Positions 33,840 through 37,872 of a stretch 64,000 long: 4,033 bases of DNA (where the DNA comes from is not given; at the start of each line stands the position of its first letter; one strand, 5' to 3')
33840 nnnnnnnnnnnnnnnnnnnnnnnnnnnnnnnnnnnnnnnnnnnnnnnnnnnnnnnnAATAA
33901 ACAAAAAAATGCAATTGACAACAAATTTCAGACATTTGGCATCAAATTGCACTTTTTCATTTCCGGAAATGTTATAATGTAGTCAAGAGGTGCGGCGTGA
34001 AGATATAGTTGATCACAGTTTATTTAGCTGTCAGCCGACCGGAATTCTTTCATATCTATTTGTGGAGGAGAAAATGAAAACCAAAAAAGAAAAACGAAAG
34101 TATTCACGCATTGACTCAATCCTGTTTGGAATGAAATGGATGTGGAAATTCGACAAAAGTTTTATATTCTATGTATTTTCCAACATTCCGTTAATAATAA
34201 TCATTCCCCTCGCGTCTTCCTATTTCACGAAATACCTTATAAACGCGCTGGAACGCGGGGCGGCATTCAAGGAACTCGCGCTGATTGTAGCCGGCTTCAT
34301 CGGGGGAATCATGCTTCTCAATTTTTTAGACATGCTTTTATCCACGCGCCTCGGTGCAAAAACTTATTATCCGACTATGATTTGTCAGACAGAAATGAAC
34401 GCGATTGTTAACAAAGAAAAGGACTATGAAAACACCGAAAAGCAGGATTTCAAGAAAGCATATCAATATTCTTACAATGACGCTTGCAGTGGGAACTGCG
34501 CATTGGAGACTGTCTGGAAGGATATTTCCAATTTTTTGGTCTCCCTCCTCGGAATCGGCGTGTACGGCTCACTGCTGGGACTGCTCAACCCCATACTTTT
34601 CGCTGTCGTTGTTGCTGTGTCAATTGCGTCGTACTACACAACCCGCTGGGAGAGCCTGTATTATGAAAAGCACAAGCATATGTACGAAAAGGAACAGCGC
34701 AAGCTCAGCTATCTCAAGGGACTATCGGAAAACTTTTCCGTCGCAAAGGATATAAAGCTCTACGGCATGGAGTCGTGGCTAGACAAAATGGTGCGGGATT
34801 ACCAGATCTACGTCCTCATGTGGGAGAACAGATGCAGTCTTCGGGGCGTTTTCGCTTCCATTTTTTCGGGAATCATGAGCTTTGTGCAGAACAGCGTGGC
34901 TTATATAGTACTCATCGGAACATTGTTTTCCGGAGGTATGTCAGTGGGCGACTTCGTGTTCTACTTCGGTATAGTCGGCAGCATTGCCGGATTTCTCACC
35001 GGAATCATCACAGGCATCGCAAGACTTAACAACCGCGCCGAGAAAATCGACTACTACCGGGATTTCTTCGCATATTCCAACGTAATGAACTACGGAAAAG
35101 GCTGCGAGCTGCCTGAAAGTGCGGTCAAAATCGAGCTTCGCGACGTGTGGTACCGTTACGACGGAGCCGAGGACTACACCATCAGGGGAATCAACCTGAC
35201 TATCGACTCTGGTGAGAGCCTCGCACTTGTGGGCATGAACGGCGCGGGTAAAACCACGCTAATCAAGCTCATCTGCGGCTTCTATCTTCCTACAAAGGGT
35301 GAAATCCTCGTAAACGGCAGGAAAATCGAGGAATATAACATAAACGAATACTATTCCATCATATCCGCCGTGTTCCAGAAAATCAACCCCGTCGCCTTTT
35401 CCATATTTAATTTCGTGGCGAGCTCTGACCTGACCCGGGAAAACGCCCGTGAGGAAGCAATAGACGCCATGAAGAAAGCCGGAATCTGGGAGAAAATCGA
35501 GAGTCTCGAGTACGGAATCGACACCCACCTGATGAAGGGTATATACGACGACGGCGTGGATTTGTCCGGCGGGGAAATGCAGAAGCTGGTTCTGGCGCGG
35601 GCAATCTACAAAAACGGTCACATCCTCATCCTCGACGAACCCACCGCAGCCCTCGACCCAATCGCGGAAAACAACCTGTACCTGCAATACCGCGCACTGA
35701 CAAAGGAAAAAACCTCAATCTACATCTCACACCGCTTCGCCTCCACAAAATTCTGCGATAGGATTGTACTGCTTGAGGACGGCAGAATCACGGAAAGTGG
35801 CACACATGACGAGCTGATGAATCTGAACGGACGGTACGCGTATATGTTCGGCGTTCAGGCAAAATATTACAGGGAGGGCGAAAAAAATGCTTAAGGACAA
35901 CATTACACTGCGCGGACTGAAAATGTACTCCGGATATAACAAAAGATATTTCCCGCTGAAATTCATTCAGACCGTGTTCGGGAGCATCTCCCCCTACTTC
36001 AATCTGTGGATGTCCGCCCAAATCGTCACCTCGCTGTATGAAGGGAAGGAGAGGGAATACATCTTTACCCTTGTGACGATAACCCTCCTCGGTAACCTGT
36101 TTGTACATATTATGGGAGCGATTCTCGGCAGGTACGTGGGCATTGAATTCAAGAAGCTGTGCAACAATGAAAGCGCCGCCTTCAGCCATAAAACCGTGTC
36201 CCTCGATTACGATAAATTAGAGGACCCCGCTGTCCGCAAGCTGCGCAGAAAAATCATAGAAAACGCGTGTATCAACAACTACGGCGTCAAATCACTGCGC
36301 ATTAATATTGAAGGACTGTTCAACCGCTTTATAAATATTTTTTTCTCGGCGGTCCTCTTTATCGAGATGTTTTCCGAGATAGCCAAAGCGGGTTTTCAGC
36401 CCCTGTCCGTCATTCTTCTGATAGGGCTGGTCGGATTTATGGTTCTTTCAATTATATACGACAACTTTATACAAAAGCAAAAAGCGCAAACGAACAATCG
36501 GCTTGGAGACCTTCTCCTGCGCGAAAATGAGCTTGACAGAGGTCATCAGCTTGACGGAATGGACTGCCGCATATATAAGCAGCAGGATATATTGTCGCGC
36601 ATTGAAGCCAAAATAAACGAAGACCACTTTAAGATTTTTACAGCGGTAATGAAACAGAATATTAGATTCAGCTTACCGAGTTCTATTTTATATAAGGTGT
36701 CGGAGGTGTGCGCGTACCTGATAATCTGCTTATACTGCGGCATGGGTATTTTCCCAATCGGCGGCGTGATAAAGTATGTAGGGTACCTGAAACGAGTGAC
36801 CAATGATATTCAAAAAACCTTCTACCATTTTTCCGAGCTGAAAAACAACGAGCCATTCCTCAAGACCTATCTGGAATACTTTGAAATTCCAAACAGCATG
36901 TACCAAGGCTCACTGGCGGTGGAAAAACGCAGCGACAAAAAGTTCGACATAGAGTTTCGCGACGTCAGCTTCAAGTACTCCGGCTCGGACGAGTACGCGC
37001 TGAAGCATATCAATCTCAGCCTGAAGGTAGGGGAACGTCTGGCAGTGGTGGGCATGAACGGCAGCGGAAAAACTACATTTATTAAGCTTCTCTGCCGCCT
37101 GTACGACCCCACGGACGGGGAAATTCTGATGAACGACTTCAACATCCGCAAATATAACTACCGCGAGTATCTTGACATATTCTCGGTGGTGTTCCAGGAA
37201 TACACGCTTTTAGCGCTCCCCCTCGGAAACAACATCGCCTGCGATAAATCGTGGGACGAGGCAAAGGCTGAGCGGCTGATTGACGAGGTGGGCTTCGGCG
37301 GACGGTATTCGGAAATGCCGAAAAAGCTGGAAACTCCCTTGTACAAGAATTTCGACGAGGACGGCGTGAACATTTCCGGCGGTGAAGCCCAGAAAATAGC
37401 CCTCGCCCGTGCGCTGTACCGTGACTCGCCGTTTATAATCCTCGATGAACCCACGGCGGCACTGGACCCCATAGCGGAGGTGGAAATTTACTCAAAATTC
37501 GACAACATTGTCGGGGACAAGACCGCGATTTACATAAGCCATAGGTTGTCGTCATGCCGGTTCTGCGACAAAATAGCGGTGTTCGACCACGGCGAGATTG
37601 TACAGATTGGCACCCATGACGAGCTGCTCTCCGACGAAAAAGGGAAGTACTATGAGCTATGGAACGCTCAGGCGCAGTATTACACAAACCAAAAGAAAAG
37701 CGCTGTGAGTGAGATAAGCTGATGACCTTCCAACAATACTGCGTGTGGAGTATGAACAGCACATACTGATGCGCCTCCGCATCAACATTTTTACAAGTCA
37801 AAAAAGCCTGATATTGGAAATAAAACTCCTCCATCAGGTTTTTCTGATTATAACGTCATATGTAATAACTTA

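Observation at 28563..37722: Composite locus: sORF, decayed ABC pair, LytTR regulator, sensor-less AgrC-type kinase, and an intact ABC pair behind LytTR-type repeats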

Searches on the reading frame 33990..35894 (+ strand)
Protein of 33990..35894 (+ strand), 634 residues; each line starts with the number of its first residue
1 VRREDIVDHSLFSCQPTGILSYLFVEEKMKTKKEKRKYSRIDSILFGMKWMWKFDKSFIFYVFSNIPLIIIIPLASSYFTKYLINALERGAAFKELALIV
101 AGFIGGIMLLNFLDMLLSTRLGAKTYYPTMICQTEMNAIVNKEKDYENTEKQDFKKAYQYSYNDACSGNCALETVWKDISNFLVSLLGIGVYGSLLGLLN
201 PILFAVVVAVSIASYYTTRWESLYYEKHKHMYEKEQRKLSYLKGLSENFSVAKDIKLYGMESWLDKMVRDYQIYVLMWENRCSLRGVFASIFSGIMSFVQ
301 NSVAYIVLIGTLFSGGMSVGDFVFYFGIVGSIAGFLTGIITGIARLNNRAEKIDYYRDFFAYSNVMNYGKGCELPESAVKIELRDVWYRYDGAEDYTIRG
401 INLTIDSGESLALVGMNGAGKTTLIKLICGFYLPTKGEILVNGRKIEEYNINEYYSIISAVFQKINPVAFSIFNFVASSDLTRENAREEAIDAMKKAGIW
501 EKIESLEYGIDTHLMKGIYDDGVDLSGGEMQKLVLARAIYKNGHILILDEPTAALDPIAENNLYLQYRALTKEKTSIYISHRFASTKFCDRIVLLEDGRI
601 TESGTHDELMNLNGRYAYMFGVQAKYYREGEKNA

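Call 5: search_protein_families(library=pfam, proteins=[window:33990-35894:+], max_evalue=0.01)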
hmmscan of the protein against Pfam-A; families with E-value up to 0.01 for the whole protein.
window:33990-35894:+ (634 aa): 4 families
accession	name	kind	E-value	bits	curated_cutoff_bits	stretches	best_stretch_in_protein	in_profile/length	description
PF00005.33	ABC_tran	-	9.6e-29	101.2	25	1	399-553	2-137/137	ABC transporter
PF02463.25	SMC_N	-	0.0004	20.3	40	0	412-593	28-209/220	RecF/RecN/SMC N terminal domain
PF13304.12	AAA_21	-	0.0041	17.7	27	0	412-428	3-19/304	AAA domain, putative AbiEii toxin, Type IV TA system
PF00664.28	ABC_membrane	-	0.009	16.2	28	1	182-325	125-263/274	ABC transporter transmembrane region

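Call 6: search_protein_families(library=ncbifam, proteins=[window:34074-35894:+], max_evalue=0.01)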
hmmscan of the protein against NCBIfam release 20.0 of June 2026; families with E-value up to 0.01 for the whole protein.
window:34074-35894:+ (606 aa): 188 families (the best 25 are shown)
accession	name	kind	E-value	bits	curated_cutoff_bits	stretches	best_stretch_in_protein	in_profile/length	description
TIGR02203.1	MsbA_lipidA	equivalog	1.2e-60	205.6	602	1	195-596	174-570/572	lipid A export permease/ATP-binding protein MsbA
TIGR03796.1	NHLM_micro_ABC1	equivalog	1e-57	195.9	853.3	1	146-590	266-707/710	NHLP family bacteriocin export ABC transporter peptidase/permease/ATPase subunit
TIGR02204.1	MsbA_rel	hypoth_equivalog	5.6e-55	187.1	780.4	1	264-593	245-573/576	ABC transporter, permease/ATP-binding protein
TIGR01846.1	type_I_sec_HlyB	subfamily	9.6e-52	176.2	725.55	1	197-596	303-693/694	type I secretion system permease/ATPase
NF010178.0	PRK13657.1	equivalog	2e-51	175.1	733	1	274-593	253-568/588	glucan ABC transporter ATP-binding protein/ permease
NF008381.0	PRK11176.1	equivalog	2e-51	175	867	1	348-595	337-579/582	lipid A ABC transporter ATP-binding protein/permease MsbA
TIGR03375.1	type_I_sec_LssB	subfamily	4.4e-51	174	693.1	1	154-583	275-690/696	type I secretion system permease/ATPase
NF045513.1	HepA_fam_ABC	equivalog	4.7e-51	173.9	725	1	265-589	285-603/610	heterocyst formation ABC transporter subunit HepA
TIGR03797.1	NHLM_micro_ABC2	equivalog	1.5e-50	172.5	709.4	1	166-591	275-681/686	NHLP bacteriocin export ABC transporter permease/ATPase subunit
NF052233.1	CphA_assoc_ABC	equivalog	5.4e-49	167.2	880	1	335-601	491-749/766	cyanophycin metabolism-associated ABC transporter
NF008364.0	PRK11160.1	equivalog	1.3e-46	159.3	630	1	152-591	139-571/575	heme ABC transporter ATP-binding protein/permease CydC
TIGR01193.1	bacteriocin_ABC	subfamily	1.8e-46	159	523.85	1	27-591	154-705/708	peptide cleavage/export ABC transporter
TIGR01842.1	type_I_sec_PrtD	subfamily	5e-46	157.4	510.15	1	168-582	143-541/544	type I secretion system permease/ATPase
TIGR01192.1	chvA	subfamily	4e-45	154.5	585.4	1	261-591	242-566/585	glucan export ABC transporter ATP-binding protein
TIGR02857.1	CydD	equivalog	2e-44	152.5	435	1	348-567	317-529/529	thiol reductant ABC exporter subunit CydD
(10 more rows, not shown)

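Call 55: search_solved_structures(query=window:34074-35894:+, max_evalue=1e-20)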
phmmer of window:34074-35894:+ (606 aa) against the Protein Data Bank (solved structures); distinct sequences matched with E-value up to 1e-20: 288 (the best 60 are shown).
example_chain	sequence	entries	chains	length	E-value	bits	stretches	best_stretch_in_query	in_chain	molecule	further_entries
6qex_A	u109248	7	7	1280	5e-77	263.1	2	274-595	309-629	Multidrug resistance protein 1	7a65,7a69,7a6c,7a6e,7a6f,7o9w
8gmg_A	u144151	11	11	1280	5.2e-77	263.1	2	274-595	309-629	ATP-dependent translocase ABCB1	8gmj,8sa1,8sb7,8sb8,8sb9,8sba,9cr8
8y6h_A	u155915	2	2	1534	5.7e-77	262.9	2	274-595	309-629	ATP-dependent translocase ABCB1,mNeonGreen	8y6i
6c0v_A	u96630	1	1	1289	1.6e-76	261.4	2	274-595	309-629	Multidrug resistance protein 1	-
8sa0_A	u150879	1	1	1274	4.9e-76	259.8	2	274-595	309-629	ATP-dependent translocase ABCB1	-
7qkr_A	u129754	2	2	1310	6.4e-75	256.2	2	352-594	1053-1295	Plasma membrane ATP-binding cassette transporter required for the export of a-factor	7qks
7niu_A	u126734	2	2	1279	3.6e-72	247.1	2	345-595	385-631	Isoform 2 of Phosphatidylcholine translocator ABCB4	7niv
6fn1_A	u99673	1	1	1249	1.4e-71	245.2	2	354-597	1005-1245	Human-mouse chimeric ABCB1 (ABCBHM)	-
6fn4_A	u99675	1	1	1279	1.5e-71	245.1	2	354-597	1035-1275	Apo form of Human-mouse chimeric ABCB1 (ABCB1HM) in complex with Antigen binding fragment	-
6s7p_A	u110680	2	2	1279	2.1e-71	244.5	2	345-595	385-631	Phosphatidylcholine translocator ABCB4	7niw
9ody_A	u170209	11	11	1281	2.9e-71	244.1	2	354-596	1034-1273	ATP-binding cassette, sub-family B (MDR/TAP), member 4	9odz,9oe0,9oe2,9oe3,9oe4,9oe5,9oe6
9oe1_A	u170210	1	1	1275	5.7e-71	243.1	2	354-591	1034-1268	ATP-binding cassette, sub-family B (MDR/TAP), member 4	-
7zka_A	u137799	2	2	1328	4.2e-70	240.3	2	369-605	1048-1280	ATP-dependent translocase ABCB1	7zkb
6ujp_A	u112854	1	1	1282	5e-70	240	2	369-599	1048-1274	ATP-dependent translocase ABCB1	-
4q9h_A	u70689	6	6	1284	5.8e-70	239.8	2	369-600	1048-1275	Multidrug resistance protein 1A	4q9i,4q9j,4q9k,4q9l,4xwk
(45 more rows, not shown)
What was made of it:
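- On Bce-type module: The best families are MsbA, HlyB and NHLP exporters, all below cut-off (calls 5, 6, 55).
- On Heterodimeric ABCB-type (type IV) exporter: PDB hits are ABCB1, MsbA and Sav1866 (call 55).
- Closest known: Heterodimeric ABCB-type exporters of Firmicutes. Same: Two adjacent, overlapping genes for fused TMD-NBD half transporters of about 600 aa. The fold class is ABCB / type IV (call 55).
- Closest known: Heterodimeric ABCB-type exporters of Firmicutes. Different: Sequence similarity here is mostly confined to the NBD and the last TM helices (calls 5, 55).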

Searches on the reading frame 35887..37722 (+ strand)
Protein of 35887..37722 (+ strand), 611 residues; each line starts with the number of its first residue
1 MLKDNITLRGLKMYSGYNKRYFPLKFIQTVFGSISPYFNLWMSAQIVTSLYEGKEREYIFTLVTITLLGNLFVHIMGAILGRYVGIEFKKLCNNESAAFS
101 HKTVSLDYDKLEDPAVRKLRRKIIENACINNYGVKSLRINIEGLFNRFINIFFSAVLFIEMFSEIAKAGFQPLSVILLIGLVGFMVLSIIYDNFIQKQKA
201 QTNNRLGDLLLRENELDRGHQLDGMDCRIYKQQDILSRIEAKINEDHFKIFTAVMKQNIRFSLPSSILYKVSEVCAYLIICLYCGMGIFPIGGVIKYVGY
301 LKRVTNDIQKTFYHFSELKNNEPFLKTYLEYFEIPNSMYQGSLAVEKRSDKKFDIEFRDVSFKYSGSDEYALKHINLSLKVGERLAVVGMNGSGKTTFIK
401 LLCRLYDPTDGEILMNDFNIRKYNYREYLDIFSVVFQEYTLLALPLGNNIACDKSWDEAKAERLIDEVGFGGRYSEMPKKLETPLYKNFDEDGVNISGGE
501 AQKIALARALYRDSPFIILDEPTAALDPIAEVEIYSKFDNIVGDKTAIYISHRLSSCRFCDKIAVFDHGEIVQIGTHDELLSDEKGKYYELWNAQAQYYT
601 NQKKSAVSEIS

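Call 5: search_protein_families(library=pfam, proteins=[window:35887-37722:+], max_evalue=0.01)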
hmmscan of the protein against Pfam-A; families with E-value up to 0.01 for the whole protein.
window:35887-37722:+ (611 aa): 3 families
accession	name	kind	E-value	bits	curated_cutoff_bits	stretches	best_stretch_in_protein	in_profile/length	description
PF00005.33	ABC_tran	-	6.5e-27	95.2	25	1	372-524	1-137/137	ABC transporter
PF13304.12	AAA_21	-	3.1e-05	24.6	27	0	386-405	3-22/304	AAA domain, putative AbiEii toxin, Type IV TA system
PF02463.25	SMC_N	-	4.5e-05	23.4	40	0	437-561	135-206/220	RecF/RecN/SMC N terminal domain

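Call 6: search_protein_families(library=ncbifam, proteins=[window:35887-37722:+], max_evalue=0.01)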
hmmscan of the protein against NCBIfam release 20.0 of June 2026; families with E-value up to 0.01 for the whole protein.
window:35887-37722:+ (611 aa): 187 families (the best 25 are shown)
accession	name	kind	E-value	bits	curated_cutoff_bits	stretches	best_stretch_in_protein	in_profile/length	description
TIGR02203.1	MsbA_lipidA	equivalog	1.4e-58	198.8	602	1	176-596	162-570/572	lipid A export permease/ATP-binding protein MsbA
NF008381.0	PRK11176.1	equivalog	3.1e-56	191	867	1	338-595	328-579/582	lipid A ABC transporter ATP-binding protein/permease MsbA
NF010178.0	PRK13657.1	equivalog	1.1e-55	189.2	733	1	275-605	256-580/588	glucan ABC transporter ATP-binding protein/ permease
TIGR03375.1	type_I_sec_LssB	subfamily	2.7e-54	184.6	693.1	1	347-585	458-693/696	type I secretion system permease/ATPase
TIGR02204.1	MsbA_rel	hypoth_equivalog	2.2e-53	181.8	780.4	1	351-591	334-571/576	ABC transporter, permease/ATP-binding protein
NF008364.0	PRK11160.1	equivalog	5.8e-52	177.1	630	1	346-592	330-572/575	heme ABC transporter ATP-binding protein/permease CydC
NF052233.1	CphA_assoc_ABC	equivalog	2.7e-51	174.8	880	1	353-605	507-753/766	cyanophycin metabolism-associated ABC transporter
NF045513.1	HepA_fam_ABC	equivalog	5.2e-51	173.8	725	1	352-595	371-609/610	heterocyst formation ABC transporter subunit HepA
TIGR01846.1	type_I_sec_HlyB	subfamily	1.2e-50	172.6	725.55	1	350-596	451-693/694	type I secretion system permease/ATPase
TIGR03796.1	NHLM_micro_ABC1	equivalog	5e-50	170.5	853.3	1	260-591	378-708/710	NHLP family bacteriocin export ABC transporter peptidase/permease/ATPase subunit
TIGR00958.1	3a01208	subfamily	3.3e-48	164.5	874.6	1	291-591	417-710/711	antigen peptide transporter 2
TIGR01193.1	bacteriocin_ABC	subfamily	3.3e-45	154.8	523.85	1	338-593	457-707/708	peptide cleavage/export ABC transporter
TIGR01192.1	chvA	subfamily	2e-44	152.2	585.4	1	270-596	251-571/585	glucan export ABC transporter ATP-binding protein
TIGR02857.1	CydD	equivalog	3.3e-43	148.5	435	1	347-564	314-527/529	thiol reductant ABC exporter subunit CydD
TIGR03797.1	NHLM_micro_ABC2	equivalog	1.1e-40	139.9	709.4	1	354-595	451-685/686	NHLP bacteriocin export ABC transporter permease/ATPase subunit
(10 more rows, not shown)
